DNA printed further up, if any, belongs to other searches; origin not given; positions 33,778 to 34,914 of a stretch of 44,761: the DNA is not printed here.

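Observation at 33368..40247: Self-contained Man-family PTS locus with its own HPr and Enzyme I and only an aldolase plus a dehydrogenase as catabolic enzymes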

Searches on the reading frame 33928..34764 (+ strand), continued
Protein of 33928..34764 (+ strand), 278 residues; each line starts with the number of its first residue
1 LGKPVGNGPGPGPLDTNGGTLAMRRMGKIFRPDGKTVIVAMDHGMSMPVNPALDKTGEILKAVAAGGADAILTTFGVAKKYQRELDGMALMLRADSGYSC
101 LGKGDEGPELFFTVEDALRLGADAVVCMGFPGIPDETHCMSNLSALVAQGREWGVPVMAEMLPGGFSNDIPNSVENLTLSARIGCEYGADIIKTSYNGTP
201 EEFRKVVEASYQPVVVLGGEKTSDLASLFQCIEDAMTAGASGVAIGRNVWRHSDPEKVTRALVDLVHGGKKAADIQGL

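Call 42: search_solved_structures(query=window:33994-34764:+, max_evalue=1e-20, show_alignments=5)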
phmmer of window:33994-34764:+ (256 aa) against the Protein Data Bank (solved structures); distinct sequences matched with E-value up to 1e-20: 7.
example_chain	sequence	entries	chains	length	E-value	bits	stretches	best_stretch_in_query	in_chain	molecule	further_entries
2qjg_A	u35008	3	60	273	7.7e-42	146.6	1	3-247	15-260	Putative aldolase MJ0400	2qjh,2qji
1w8s_A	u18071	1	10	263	8.4e-33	117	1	6-252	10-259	FRUCTOSE-BISPHOSPHATE ALDOLASE CLASS I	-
1ojx_A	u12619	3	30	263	1.5e-31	112.9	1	6-252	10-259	FRUCTOSE-BISPHOSPHATE ALDOLASE CLASS I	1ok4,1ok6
2yce_A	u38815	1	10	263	2.8e-31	112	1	6-252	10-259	FRUCTOSE-BISPHOSPHATE ALDOLASE CLASS 1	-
3gkf_O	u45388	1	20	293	3.4e-25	92.1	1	3-249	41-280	Aldolase lsrF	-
3glc_A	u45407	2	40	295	3.4e-25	92.1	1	3-249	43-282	Aldolase lsrF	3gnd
4p2v_A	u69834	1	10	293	2.3e-24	89.4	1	3-249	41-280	Uncharacterized aldolase LsrF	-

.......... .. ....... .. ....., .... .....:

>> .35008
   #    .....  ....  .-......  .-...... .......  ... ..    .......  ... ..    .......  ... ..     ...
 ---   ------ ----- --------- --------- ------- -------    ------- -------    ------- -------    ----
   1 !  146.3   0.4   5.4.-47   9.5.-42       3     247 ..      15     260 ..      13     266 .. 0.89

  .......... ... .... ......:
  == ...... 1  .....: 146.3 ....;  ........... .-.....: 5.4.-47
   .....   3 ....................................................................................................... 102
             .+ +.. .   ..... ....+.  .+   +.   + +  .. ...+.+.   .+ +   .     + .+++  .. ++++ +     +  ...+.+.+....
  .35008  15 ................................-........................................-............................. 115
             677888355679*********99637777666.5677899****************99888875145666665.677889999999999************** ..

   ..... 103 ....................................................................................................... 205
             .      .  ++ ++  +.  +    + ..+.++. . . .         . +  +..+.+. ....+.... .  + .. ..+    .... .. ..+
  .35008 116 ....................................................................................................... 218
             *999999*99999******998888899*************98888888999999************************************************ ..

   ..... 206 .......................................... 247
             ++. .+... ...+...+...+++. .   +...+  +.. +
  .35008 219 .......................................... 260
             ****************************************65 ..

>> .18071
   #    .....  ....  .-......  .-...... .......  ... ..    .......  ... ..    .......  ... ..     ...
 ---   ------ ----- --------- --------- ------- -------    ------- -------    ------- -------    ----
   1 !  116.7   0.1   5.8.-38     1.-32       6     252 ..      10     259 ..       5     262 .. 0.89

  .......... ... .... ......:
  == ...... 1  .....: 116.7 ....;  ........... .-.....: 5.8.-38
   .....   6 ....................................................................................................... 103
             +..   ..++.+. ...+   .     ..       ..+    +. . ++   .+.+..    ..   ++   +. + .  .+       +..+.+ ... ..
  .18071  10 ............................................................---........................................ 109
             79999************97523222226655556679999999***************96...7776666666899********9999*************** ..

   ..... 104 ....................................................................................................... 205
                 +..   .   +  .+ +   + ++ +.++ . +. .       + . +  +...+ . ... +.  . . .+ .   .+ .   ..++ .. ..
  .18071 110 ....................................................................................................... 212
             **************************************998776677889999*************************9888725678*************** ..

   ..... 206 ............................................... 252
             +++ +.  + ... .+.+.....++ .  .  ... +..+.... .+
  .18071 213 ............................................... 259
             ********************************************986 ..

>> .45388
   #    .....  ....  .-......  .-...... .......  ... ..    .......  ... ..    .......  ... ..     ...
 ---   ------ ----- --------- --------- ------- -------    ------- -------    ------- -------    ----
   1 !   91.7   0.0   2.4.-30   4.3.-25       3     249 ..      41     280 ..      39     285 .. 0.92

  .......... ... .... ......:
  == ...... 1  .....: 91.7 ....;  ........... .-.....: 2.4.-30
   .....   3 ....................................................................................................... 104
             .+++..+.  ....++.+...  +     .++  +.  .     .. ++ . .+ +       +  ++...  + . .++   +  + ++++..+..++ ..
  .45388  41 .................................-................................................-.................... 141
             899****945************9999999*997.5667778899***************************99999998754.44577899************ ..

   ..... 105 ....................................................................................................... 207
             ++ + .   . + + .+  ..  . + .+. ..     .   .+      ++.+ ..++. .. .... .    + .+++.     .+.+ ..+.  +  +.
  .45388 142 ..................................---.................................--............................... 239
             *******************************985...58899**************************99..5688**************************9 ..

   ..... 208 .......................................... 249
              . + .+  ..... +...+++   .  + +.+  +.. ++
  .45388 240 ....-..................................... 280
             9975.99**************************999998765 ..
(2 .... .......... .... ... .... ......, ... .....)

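Call 50: search_solved_structures(query=L064:10801-11790:+, max_evalue=1e-30, show_alignments=1)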
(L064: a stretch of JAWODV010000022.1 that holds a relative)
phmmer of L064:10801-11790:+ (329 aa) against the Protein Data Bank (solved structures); distinct sequences matched with E-value up to 1e-30: 1.
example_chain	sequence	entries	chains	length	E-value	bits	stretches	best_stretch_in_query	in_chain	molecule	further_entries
4iil_A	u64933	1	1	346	2.9e-47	164.7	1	24-326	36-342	Membrane lipoprotein TpN38(b)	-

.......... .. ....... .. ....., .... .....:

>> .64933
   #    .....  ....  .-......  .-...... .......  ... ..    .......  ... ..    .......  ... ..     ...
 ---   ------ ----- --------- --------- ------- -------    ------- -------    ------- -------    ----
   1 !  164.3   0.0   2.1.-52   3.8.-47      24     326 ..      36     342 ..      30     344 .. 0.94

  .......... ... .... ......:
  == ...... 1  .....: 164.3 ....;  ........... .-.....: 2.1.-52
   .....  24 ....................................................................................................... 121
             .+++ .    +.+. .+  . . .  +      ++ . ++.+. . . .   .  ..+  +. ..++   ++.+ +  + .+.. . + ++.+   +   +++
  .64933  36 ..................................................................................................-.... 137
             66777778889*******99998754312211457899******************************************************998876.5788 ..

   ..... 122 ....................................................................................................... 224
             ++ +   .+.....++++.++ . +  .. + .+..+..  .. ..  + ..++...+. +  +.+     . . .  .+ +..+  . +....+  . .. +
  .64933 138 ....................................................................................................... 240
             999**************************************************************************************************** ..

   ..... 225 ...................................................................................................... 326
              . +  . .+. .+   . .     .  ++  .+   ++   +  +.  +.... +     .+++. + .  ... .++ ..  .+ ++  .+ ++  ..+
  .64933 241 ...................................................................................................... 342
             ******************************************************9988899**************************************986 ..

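Call 52: search_protein_representatives(protein=window:33994-34764:+)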
Query: 256 residues. Proteins with E-value up to 0.001 (for the whole library): 2119; up to 1e-10: 1086; up to 1e-30: 139. The best 150 are listed.
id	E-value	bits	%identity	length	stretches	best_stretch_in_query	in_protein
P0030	4.2e-107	373.5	64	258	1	1-254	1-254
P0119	4.3e-87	308.0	58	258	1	1-252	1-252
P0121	9.0e-76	270.9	66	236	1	1-185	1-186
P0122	1.2e-65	237.7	45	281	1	2-250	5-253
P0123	6.6e-62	225.5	44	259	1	2-246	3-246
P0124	2.0e-58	214.1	42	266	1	2-246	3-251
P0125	7.7e-58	212.1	45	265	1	2-246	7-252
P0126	1.4e-56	208.0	44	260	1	2-251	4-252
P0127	2.3e-56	207.3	44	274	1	3-249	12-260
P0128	4.6e-56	206.3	44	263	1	2-250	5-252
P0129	2.7e-55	203.8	47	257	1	2-253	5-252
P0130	1.5e-54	201.4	44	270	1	2-250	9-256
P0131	6.5e-53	196.0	42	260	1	2-249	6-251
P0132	1.3e-52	195.0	43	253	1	3-246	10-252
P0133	1.7e-52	194.7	43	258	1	2-250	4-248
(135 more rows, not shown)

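Call 55: list_cluster_members(proteins=[P0122, P0123, P0124, P0125, P0127, P0128, P0129, P0130, P0132, P0133])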
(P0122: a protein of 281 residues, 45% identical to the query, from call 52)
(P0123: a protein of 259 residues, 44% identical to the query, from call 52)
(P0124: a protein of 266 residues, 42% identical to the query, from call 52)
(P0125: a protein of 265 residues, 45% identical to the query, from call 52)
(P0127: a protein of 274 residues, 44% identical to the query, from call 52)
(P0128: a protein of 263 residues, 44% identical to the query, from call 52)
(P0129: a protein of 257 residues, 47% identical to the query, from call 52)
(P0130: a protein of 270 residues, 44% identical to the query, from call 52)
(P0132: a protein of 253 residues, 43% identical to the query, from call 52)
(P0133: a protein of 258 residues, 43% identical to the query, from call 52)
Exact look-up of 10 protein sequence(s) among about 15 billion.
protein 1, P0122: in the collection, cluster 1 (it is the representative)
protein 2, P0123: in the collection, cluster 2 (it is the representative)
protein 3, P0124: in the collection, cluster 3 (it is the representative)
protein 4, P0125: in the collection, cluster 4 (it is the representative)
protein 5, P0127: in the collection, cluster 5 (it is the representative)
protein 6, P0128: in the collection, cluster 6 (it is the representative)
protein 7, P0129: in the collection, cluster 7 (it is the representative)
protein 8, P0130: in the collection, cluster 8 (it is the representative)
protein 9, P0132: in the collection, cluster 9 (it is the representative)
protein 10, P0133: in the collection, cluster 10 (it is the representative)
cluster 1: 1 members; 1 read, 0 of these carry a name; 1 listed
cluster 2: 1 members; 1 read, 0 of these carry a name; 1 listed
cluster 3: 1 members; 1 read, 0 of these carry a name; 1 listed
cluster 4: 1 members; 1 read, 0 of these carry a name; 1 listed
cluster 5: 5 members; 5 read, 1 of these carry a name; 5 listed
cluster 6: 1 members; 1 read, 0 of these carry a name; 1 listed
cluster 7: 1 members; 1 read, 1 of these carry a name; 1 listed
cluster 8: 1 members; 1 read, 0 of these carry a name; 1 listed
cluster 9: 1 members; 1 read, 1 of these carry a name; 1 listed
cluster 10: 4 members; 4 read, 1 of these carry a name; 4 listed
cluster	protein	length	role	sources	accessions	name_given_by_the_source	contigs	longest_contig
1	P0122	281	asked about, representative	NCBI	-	-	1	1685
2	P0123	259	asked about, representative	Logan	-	-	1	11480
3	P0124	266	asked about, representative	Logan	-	-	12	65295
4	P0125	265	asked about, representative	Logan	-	-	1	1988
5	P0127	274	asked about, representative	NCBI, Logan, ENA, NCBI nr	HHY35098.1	MAG TPA: fructose-bisphosphate aldolase [Firmicutes bacterium] | fructose-bisphosphate aldolase [Candidatus Fermentithermobacillaceae bacterium]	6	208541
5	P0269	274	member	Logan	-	-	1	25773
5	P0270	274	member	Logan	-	-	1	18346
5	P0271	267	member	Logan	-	-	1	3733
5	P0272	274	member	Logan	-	-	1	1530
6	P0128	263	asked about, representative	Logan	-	-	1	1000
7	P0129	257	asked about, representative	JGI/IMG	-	DhnA family fructose-bisphosphate aldolase class Ia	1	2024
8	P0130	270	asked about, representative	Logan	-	-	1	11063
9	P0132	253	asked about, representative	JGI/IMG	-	DhnA family fructose-bisphosphate aldolase class Ia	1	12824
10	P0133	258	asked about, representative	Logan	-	-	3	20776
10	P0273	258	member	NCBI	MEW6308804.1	MAG: deoxyribose-phosphate aldolase [Bacillota bacterium]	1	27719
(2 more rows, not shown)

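Call 58: search_solved_structures(query=L001:259-1671:+, max_evalue=1e-30)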
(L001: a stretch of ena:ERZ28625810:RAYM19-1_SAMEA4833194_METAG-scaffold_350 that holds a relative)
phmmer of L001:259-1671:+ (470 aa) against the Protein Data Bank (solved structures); distinct sequences matched with E-value up to 1e-30: 3.
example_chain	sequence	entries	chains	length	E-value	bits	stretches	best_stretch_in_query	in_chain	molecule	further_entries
2itm_A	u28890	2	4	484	1.1e-43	153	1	1-456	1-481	Xylulose kinase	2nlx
5vm1_A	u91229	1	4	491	1.3e-40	142.9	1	1-455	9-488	Xylulokinase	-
3ifr_A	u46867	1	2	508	3.8e-36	128.1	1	68-457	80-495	Carbohydrate kinase, FGGY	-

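Call 62: search_protein_families(library=pfam, proteins=[L064:15316-16170:+, L064:4769-5956:+, L064:6928-7614:+, L064:7701-8762:+, L064:1661-3340:+, L036:5598-7823:+, L036:14769-15656:+, L036:16989-18245:+, L029:5308-6309:+, L022:2008-2871:+], max_evalue=0.00001)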
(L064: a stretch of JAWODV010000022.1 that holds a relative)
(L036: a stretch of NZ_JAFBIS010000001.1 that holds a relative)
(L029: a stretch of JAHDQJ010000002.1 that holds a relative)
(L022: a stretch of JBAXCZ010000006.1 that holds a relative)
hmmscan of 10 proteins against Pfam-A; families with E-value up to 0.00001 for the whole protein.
L064:15316-16170:+ (284 aa): 2 families
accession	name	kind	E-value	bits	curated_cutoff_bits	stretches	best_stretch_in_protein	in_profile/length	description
PF01418.23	HTH_6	-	5.4e-16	58.8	28.3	1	18-78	14-74/77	Helix-turn-helix domain, rpiR family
PF01380.27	SIS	-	1.2e-08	35.3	25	1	125-252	2-130/131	SIS domain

L064:4769-5956:+ (395 aa): 5 families
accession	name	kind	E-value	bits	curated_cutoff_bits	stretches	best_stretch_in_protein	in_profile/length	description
PF01053.26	Cys_Met_Meta_PP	-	8.6e-145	482.5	27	1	10-393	1-381/381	Cys/Met metabolism PLP-dependent enzyme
PF00155.27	Aminotran_1_2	-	1.5e-08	34.6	19.7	1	27-223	9-233/361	Aminotransferase class I and II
PF00266.25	Aminotran_5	-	3e-08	33.5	21.5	1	85-215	68-207/371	Aminotransferase class-V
PF06838.17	Met_gamma_lyase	-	3.3e-08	32.9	24.2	1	38-232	34-245/405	Methionine gamma-lyase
PF01041.23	DegT_DnrJ_EryC1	-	1.3e-06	28.4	19.8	0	63-186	24-147/360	DegT/DnrJ/EryC1/StrS aminotransferase family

L064:6928-7614:+ (228 aa): 4 families
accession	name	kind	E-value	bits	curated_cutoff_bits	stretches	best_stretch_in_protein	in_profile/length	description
PF13419.12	HAD_2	-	3.2e-29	102.7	23.8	1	10-202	2-177/178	Haloacid dehalogenase-like hydrolase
PF00702.32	Hydrolase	-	2.8e-24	87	26.4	1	9-197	4-191/191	haloacid dehalogenase-like hydrolase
PF13242.12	Hydrolase_like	-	6.7e-09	36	22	1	159-204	4-49/75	HAD-hyrolase-like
PF12710.13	HAD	-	2.5e-07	31.7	27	1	10-190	2-185/189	haloacid dehalogenase-like hydrolase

L064:7701-8762:+ (353 aa): 1 family
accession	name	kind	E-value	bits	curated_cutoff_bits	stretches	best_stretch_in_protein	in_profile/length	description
PF04087.19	DUF389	-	1.1e-36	126.4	23.9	1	169-304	1-137/137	Domain of unknown function (DUF389)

L064:1661-3340:+ (559 aa): 1 family
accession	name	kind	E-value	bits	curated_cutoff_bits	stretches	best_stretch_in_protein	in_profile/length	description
PF16949.11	ABC_tran_2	-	2.4e-13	50.2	25.7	1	67-512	42-485/542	Putative ATP-binding cassette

L036:5598-7823:+ (741 aa): 1 family
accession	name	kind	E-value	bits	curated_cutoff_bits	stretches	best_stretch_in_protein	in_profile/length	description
PF12228.14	DUF3604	-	6.4e-09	35.2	20.4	0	487-524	376-413/591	Protein of unknown function (DUF3604)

L036:14769-15656:+ (295 aa): 1 family
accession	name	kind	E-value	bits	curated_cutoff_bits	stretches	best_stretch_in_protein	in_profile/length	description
PF01244.27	Peptidase_M19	-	3.4e-66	224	26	1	2-289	5-317/319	Membrane dipeptidase (Peptidase family M19)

L036:16989-18245:+ (418 aa): 2 families
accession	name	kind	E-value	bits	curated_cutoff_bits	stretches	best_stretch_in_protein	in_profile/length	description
PF01546.33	Peptidase_M20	-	1.7e-27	97.1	24.6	1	92-414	1-205/206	Peptidase family M20/M25/M40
PF07687.19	M20_dimer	-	5.1e-16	59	21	1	196-301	1-104/107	Peptidase dimerisation domain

L029:5308-6309:+ (333 aa): 2 families
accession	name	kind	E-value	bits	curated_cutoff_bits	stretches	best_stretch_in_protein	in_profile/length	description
PF02729.26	OTCace_N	-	5.6e-43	147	29.9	1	8-152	1-148/148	Aspartate/ornithine carbamoyltransferase, carbamoyl-P binding domain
PF00185.30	OTCace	-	2.1e-38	132.3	29.4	1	179-328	15-156/157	Aspartate/ornithine carbamoyltransferase, Asp/Orn binding domain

L022:2008-2871:+ (287 aa): 2 families
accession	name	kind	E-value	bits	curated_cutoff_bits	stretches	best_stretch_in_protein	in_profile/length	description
PF01913.23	FTR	-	3.8e-26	92.2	27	1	1-147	1-141/142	Formylmethanofuran-tetrahydromethanopterin formyltransferase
PF02741.20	FTR_C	-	2.2e-18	67.2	25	1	211-285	75-149/149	FTR, proximal lobe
